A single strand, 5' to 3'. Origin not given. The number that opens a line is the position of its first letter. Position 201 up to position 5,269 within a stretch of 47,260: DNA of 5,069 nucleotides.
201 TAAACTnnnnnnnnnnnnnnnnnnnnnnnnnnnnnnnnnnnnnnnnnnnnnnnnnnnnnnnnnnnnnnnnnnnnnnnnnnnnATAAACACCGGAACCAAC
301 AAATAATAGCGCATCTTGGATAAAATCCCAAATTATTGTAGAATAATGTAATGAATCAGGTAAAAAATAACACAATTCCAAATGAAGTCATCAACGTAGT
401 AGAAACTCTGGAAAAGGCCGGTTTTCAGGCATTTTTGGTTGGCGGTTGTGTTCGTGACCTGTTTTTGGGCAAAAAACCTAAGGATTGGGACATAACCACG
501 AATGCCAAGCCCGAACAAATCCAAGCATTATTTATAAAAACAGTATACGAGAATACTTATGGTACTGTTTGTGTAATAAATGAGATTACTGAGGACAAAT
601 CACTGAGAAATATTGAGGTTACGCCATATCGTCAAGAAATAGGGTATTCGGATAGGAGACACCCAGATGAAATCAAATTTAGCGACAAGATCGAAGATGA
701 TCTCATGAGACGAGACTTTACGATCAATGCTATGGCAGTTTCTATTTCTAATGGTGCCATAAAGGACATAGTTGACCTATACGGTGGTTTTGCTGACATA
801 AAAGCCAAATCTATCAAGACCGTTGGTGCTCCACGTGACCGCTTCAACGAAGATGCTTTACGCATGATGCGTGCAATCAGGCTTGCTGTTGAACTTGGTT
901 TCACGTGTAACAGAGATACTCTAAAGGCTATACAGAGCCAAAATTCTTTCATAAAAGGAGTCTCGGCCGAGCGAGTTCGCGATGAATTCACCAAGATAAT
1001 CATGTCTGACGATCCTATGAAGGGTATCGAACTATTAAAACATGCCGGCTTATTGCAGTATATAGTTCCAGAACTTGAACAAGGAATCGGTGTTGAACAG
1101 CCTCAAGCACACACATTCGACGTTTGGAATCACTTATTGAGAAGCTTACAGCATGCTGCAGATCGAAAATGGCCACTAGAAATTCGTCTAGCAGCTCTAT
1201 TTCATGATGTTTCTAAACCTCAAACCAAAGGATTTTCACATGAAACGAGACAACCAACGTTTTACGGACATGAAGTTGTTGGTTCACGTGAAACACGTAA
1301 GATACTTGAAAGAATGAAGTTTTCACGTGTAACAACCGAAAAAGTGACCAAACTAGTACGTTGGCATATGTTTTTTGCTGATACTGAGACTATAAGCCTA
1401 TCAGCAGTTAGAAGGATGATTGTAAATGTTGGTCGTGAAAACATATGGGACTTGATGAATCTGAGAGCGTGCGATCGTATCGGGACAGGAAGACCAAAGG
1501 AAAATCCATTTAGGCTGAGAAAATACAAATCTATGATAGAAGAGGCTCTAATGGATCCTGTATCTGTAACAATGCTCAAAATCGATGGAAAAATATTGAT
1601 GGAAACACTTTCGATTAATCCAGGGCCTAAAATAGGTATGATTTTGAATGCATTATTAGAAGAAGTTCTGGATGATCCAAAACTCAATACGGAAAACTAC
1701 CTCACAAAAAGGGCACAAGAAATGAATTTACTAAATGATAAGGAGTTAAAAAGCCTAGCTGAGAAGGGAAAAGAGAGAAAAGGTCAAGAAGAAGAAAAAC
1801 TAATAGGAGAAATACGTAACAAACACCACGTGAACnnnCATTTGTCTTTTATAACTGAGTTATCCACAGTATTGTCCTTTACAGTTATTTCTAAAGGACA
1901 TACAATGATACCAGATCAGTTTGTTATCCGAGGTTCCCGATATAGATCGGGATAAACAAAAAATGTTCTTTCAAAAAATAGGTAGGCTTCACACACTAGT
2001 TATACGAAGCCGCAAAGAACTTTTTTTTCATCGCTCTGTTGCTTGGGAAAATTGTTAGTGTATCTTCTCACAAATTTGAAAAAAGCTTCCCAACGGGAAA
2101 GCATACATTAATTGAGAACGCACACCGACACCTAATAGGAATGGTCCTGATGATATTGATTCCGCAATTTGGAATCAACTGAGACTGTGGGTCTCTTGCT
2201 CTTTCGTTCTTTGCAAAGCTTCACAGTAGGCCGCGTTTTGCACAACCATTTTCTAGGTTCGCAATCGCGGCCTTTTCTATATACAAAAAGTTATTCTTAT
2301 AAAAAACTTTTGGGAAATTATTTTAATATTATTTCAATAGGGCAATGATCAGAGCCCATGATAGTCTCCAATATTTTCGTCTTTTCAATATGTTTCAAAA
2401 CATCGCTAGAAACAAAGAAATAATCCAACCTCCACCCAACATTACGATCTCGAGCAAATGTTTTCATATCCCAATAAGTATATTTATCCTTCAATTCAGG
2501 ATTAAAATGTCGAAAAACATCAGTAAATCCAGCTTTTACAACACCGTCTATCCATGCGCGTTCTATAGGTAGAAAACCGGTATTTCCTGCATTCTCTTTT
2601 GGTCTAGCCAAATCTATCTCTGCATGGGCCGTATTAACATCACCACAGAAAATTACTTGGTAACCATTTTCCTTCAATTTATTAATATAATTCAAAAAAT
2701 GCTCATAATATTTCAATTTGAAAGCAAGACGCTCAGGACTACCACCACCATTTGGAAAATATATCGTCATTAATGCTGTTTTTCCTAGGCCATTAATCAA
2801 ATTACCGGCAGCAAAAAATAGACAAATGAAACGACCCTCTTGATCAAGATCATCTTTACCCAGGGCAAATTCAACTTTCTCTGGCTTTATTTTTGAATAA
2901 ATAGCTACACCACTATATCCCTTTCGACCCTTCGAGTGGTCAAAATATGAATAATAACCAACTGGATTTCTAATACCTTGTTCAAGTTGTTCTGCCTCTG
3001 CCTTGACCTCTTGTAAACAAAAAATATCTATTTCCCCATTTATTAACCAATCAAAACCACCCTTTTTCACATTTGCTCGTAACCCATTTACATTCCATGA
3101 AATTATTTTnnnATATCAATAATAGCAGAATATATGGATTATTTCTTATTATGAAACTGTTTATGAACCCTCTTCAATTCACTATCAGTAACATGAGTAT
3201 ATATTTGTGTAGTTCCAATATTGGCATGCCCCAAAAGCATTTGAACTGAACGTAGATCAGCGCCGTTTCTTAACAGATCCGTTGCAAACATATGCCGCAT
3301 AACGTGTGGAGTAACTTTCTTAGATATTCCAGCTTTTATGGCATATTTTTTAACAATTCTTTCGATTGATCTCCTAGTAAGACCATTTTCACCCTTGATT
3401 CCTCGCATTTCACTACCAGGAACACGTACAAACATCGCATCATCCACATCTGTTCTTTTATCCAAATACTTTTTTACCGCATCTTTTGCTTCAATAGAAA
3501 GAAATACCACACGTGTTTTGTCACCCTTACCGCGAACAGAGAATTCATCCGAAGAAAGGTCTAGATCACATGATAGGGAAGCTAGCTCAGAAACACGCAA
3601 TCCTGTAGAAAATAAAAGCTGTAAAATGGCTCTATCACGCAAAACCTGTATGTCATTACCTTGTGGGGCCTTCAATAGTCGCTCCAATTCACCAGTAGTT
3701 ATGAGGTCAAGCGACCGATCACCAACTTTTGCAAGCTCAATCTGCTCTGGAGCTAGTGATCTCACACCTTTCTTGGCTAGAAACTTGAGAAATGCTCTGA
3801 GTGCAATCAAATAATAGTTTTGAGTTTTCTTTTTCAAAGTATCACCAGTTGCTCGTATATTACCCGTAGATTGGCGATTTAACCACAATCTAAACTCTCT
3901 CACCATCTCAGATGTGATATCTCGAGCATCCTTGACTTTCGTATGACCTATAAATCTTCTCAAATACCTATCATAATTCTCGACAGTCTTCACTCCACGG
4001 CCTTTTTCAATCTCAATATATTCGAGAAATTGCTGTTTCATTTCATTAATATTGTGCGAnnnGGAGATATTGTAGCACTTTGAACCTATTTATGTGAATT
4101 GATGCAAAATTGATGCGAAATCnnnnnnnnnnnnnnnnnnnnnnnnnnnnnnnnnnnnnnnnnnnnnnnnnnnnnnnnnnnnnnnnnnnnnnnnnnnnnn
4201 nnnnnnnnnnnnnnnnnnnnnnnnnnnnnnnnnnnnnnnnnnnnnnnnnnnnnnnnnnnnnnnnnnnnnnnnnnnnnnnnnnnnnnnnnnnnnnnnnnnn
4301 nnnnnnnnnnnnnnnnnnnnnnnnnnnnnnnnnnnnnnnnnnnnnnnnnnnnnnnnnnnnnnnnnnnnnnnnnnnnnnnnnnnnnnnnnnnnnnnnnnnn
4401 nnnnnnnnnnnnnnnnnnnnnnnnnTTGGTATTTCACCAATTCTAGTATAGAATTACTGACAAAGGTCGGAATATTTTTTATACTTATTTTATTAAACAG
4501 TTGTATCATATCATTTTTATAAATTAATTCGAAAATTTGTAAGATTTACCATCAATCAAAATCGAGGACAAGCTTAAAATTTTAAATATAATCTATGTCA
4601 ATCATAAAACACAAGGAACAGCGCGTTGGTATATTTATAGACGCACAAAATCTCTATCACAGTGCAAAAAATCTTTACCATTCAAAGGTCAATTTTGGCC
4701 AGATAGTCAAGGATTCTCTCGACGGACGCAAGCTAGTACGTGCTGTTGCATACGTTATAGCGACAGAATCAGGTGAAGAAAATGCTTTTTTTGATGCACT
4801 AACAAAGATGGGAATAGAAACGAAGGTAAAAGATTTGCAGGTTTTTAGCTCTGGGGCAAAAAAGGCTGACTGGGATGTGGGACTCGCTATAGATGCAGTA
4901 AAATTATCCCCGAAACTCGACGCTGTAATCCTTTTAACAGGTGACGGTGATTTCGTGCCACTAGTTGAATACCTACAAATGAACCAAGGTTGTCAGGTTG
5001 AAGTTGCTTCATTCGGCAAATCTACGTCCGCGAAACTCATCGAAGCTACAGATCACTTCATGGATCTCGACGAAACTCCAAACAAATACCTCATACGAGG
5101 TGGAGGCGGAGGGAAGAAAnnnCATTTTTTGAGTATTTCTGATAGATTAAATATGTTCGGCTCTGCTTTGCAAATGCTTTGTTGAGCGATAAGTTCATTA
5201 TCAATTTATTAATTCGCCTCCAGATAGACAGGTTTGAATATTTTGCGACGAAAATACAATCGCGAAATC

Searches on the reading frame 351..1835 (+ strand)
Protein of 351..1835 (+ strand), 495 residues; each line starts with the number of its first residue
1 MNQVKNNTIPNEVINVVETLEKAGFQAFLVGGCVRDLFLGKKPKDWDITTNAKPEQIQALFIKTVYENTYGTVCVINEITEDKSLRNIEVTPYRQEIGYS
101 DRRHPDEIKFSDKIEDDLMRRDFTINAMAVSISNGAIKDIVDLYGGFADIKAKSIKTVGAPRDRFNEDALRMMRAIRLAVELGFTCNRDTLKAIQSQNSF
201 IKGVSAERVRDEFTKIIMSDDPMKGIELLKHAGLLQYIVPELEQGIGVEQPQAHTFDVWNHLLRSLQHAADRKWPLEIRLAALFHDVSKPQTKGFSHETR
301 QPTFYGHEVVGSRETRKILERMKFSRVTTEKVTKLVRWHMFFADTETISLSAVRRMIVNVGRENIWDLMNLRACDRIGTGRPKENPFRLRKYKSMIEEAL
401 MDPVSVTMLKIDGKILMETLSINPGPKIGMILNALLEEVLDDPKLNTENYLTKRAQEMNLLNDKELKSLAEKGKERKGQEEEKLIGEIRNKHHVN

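Call 63: search_protein_families(library=pfam, proteins=[window:351-1835:+])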
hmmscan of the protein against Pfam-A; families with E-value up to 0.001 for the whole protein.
window:351-1835:+ (495 aa): 4 families
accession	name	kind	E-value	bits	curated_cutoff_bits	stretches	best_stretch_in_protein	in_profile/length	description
PF01743.26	PolyA_pol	-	1.4e-35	122.8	23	1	27-155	1-125/126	Poly A polymerase head domain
PF12627.12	PolyA_pol_RNAbd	-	1.9e-18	66.4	22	1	183-243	1-61/64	Probable RNA and SrmB- binding site of polymerase A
PF01966.28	HD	-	1.2e-09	38.9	22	1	258-347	1-99/116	HD domain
PF13735.12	tRNA_NucTran2_2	-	3.9e-08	33.8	27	1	313-452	22-146/149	tRNA nucleotidyltransferase domain 2 putative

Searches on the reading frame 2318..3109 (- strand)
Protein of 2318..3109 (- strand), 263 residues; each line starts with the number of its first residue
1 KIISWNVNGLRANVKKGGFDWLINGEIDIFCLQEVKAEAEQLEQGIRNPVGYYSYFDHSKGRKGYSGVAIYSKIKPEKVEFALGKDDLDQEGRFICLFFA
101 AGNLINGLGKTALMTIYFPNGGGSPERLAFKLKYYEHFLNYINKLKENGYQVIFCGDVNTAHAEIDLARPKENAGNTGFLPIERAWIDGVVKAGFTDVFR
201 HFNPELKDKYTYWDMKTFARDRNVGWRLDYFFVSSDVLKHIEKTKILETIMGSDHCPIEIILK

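Call 63: search_protein_families(library=pfam, proteins=[window:2318-3109:-])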
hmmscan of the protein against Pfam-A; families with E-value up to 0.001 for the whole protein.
window:2318-3109:- (263 aa): 2 families
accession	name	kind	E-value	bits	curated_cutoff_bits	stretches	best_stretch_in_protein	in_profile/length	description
PF03372.29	Exo_endo_phos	-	4.1e-29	102.3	24.5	1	3-255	1-225/225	Endonuclease/Exonuclease/phosphatase family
PF14529.12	Exo_endo_phos_2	-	7.5e-05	23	27.4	0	225-258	85-116/117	Endonuclease-reverse transcriptase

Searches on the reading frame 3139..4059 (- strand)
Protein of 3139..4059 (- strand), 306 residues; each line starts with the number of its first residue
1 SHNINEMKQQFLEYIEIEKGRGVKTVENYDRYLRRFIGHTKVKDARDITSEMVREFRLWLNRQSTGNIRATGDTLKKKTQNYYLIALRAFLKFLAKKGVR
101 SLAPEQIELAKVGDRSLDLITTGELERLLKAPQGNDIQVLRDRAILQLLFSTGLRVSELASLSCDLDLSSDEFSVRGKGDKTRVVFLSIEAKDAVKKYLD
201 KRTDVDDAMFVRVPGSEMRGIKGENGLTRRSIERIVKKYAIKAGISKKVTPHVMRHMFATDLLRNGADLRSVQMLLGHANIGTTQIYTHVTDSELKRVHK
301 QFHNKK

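Call 63: search_protein_families(library=pfam, proteins=[window:3139-4059:-])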
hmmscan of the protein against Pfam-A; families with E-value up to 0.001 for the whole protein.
window:3139-4059:- (306 aa): 4 families
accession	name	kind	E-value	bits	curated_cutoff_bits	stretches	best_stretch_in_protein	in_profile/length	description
PF00589.27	Phage_integrase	-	2.2e-42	145.2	27.1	1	120-293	3-171/172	Phage integrase family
PF02899.23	Phage_int_SAM_1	-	1.7e-12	47.9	22.3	1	9-98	2-83/83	Phage integrase, N-terminal SAM-like domain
PF13495.12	Phage_int_SAM_4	-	2.7e-10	40.9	27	0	72-108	11-47/85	Phage integrase, N-terminal SAM-like domain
PF13102.12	Phage_int_SAM_5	-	1.1e-06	29.4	22.3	1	10-98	5-86/98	Phage integrase SAM-like domain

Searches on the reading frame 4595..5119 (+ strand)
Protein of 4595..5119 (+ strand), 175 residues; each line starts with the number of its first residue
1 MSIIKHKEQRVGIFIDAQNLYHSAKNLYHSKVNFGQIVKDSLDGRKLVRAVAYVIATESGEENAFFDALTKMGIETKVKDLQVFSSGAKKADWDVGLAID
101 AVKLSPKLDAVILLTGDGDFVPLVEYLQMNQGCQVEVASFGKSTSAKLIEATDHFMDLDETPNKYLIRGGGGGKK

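Call 63: search_protein_families(library=pfam, proteins=[window:4595-5119:+])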
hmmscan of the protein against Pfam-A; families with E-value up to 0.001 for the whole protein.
window:4595-5119:+ (175 aa): 1 family
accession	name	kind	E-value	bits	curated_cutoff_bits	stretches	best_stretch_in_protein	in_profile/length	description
PF01936.24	NYN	-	1.1e-34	120.4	24.2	1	10-159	1-145/145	NYN domain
